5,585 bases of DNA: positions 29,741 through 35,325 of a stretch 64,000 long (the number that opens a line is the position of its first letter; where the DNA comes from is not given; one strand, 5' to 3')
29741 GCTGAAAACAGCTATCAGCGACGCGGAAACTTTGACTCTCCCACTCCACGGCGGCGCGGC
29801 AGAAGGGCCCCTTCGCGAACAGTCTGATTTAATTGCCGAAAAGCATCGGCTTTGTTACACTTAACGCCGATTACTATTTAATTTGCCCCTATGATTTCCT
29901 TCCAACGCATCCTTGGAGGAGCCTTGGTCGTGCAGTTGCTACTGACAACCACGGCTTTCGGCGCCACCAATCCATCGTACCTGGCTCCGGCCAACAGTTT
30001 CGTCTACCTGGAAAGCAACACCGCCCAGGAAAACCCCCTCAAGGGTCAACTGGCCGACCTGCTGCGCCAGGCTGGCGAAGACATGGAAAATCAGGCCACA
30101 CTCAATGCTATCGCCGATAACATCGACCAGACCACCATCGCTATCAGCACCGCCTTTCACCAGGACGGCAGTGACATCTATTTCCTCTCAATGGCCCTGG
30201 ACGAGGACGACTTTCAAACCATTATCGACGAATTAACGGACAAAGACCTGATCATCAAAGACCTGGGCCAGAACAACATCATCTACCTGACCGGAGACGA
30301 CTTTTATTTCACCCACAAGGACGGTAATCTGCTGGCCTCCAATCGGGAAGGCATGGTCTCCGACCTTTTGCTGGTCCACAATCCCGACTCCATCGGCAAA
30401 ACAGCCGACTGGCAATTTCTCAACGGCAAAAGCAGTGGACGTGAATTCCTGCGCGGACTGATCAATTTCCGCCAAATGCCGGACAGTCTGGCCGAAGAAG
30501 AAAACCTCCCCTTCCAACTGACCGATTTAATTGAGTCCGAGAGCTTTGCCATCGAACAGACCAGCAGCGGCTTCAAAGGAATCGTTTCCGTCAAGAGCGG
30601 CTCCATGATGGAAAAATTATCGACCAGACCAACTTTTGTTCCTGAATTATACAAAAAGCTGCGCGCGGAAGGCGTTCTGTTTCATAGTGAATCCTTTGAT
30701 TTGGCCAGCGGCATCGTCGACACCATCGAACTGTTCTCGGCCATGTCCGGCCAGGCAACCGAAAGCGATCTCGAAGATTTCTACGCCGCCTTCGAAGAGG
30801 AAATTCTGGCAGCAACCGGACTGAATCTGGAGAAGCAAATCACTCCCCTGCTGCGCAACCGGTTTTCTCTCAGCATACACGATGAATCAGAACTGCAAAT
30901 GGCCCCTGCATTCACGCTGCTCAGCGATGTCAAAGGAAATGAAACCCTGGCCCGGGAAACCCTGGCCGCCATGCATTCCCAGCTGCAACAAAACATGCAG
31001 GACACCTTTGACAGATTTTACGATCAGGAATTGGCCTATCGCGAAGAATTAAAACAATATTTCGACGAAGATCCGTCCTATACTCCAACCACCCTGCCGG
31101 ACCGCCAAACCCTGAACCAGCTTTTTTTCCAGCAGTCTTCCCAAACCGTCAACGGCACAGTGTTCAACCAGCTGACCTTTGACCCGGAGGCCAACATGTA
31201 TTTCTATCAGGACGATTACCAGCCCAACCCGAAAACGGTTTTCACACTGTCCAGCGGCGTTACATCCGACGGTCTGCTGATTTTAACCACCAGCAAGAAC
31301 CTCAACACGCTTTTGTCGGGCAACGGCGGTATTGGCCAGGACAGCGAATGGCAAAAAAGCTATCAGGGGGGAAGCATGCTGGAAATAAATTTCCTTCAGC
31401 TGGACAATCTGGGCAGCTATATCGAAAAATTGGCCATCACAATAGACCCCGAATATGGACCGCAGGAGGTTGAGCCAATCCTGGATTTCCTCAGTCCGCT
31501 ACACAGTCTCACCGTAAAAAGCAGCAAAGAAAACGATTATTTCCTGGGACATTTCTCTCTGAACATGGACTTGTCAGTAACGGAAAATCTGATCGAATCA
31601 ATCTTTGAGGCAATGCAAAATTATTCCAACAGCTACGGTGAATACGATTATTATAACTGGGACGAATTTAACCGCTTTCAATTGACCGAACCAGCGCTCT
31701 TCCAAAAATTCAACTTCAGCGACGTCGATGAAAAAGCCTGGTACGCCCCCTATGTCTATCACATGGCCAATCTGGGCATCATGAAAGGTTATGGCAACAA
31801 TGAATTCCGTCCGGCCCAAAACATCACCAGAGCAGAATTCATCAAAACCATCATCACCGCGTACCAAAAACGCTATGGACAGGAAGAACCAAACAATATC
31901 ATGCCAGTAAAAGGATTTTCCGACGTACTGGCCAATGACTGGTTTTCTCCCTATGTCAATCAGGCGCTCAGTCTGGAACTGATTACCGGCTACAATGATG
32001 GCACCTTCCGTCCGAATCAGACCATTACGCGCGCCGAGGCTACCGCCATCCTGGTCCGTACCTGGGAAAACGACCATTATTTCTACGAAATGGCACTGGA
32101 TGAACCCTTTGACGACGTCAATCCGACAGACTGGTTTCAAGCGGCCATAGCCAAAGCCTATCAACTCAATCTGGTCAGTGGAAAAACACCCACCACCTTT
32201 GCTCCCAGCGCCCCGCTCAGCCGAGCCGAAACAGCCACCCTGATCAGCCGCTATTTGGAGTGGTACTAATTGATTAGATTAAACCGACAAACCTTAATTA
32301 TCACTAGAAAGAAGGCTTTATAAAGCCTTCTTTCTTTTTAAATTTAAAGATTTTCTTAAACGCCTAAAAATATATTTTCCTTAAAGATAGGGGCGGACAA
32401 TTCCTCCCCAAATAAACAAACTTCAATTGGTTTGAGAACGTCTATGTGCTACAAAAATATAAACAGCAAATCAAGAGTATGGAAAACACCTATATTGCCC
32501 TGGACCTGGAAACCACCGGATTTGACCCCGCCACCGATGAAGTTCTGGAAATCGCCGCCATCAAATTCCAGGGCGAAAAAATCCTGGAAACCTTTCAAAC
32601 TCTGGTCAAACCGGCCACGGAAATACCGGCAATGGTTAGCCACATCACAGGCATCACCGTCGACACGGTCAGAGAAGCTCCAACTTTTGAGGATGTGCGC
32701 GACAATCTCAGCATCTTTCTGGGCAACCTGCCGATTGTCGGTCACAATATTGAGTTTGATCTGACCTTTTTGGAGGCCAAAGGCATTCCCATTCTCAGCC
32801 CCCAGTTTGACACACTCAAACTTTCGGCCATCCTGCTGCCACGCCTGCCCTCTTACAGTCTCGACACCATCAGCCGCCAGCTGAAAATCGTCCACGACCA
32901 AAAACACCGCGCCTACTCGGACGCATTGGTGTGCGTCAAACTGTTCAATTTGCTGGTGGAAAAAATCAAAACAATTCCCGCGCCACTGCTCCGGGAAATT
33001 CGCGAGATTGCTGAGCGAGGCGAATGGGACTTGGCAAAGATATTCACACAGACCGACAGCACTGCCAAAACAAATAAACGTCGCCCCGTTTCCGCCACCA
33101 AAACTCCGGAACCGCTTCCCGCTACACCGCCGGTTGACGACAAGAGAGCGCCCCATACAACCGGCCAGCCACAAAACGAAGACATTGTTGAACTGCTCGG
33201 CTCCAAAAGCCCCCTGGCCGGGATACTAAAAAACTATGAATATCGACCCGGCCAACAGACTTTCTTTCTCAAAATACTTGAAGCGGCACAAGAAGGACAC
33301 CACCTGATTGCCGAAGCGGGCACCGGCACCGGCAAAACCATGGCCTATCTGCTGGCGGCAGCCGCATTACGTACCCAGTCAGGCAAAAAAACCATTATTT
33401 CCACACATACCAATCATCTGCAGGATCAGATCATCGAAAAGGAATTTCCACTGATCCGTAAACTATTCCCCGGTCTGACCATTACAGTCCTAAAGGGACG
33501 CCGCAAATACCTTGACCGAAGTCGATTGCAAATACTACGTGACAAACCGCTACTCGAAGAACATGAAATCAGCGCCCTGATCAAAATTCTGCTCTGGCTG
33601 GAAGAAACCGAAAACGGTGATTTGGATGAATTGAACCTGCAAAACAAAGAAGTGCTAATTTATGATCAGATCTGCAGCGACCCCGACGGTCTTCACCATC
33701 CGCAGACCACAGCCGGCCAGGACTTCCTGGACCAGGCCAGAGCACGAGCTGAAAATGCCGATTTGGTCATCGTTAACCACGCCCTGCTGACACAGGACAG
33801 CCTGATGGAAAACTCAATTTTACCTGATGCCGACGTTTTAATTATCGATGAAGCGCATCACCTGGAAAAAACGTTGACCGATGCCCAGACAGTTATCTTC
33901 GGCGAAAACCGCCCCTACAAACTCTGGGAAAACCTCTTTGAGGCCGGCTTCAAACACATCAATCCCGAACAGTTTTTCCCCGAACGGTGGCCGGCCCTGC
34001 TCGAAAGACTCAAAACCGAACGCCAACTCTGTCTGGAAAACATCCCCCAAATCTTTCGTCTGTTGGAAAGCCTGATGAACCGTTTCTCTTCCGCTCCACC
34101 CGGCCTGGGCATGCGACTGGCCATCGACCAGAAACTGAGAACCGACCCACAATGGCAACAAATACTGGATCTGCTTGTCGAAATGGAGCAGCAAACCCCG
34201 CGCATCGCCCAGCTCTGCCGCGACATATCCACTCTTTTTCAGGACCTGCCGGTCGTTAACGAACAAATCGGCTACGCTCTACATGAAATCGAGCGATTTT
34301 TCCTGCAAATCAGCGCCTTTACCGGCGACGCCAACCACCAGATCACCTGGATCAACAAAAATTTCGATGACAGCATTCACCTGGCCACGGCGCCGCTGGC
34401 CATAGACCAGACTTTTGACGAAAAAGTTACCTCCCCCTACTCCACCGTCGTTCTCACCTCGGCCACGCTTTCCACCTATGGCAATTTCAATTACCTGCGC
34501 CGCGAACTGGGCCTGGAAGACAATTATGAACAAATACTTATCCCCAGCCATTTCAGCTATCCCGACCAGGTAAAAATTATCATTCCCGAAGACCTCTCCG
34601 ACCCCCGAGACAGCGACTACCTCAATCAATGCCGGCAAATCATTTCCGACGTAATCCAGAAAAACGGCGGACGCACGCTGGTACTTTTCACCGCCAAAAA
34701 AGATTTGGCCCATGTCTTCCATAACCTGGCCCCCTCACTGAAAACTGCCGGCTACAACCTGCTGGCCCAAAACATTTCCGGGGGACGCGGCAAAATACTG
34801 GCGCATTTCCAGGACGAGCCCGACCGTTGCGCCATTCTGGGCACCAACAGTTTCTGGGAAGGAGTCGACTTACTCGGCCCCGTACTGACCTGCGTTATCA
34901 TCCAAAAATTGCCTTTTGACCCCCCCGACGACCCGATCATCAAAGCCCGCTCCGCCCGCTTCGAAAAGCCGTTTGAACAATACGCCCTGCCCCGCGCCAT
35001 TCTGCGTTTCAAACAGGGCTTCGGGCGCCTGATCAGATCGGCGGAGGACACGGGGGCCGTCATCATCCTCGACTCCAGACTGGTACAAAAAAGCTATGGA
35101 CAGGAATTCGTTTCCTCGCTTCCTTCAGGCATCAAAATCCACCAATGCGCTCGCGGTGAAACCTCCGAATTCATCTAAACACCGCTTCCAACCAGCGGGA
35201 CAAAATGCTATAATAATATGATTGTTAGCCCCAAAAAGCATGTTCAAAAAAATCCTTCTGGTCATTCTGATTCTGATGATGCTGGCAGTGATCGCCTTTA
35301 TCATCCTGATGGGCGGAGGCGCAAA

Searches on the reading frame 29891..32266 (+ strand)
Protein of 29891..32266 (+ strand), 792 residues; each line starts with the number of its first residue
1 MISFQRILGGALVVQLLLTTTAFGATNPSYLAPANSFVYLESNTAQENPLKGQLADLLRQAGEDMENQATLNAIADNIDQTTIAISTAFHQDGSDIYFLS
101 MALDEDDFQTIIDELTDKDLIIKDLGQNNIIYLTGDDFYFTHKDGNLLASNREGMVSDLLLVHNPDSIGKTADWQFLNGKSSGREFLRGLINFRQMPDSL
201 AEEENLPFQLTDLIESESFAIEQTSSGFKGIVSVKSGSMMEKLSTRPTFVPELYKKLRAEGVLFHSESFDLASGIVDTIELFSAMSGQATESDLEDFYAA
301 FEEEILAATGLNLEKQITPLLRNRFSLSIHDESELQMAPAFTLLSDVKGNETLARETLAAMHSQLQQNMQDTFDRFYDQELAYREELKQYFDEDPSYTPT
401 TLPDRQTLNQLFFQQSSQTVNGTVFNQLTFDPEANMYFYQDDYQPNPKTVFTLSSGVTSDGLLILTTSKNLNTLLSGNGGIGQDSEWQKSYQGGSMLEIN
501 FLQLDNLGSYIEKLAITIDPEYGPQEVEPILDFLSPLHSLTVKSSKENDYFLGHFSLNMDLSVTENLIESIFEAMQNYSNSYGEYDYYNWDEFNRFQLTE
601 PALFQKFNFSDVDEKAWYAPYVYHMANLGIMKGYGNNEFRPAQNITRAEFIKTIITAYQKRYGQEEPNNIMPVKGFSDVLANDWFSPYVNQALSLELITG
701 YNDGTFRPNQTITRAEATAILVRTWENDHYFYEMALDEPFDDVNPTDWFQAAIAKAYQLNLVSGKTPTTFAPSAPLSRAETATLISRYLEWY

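Call 69: search_protein_families(library=pfam, proteins=[window:29891-32266:+], max_evalue=0.0001)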
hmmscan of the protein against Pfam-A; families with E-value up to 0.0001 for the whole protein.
window:29891-32266:+ (792 aa): 1 family
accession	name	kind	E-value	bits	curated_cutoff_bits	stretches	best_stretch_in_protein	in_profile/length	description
PF00395.25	SLH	-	7.7e-45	151.1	20.8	3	608-651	1-44/44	S-layer homology domain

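Call 87: search_protein_families(library=ncbifam, proteins=[window:29891-32266:+], max_evalue=0.001)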
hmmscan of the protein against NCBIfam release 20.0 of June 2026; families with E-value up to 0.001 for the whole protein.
window:29891-32266:+ (792 aa): 1 family
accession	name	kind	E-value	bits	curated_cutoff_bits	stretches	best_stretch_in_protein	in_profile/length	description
NF033190.2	inl_like_NEAT_1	exception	1e-09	37.3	1275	1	607-763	580-725/754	NEAT domain-containing leucine-rich repeat protein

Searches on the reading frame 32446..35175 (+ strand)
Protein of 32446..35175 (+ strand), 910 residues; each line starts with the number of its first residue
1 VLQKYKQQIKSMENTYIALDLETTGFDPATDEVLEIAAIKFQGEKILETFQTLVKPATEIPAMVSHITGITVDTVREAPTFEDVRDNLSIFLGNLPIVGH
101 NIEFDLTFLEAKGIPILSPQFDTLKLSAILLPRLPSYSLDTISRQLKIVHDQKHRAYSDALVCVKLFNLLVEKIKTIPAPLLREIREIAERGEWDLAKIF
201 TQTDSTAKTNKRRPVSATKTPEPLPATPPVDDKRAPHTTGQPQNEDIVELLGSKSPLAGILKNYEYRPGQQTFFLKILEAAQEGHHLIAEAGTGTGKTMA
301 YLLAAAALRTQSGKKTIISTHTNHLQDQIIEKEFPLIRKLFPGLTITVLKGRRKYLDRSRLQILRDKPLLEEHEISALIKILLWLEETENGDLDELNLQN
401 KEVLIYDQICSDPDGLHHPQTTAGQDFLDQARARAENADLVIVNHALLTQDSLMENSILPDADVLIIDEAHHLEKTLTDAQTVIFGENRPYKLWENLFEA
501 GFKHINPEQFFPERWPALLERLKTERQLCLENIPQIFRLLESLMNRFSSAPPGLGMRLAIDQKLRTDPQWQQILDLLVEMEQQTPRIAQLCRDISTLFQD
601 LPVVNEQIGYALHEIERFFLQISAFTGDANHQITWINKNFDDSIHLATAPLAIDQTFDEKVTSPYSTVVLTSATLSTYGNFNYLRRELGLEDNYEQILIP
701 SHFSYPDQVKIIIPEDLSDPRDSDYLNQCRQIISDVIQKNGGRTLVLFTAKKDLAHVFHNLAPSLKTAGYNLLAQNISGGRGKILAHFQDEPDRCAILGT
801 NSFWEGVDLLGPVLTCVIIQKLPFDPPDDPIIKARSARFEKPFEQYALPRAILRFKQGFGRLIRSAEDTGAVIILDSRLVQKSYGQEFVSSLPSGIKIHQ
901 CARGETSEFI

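Call 11: search_protein_families(library=pfam, proteins=[window:32446-35175:+], max_evalue=0.001)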
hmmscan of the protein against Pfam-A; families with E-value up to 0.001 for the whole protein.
window:32446-35175:+ (910 aa): 5 families
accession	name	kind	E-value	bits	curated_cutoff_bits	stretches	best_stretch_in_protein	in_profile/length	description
PF13307.12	Helicase_C_2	-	5e-39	134.5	25.3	1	733-894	1-169/170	Helicase C-terminal domain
PF00929.31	RNase_T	-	3.1e-31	109.6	24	1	17-167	1-164/164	Exonuclease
PF00270.35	DEAD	-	3.1e-11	43.7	26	1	270-357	4-88/167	DEAD/DEAH box helicase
PF04851.21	ResIII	-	2.5e-10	41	22.5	1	264-476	2-140/164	Type III restriction enzyme, res subunit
PF01612.26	DNA_pol_A_exo1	-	2.8e-06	27.7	23.6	1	7-146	15-127/173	3'-5' exonuclease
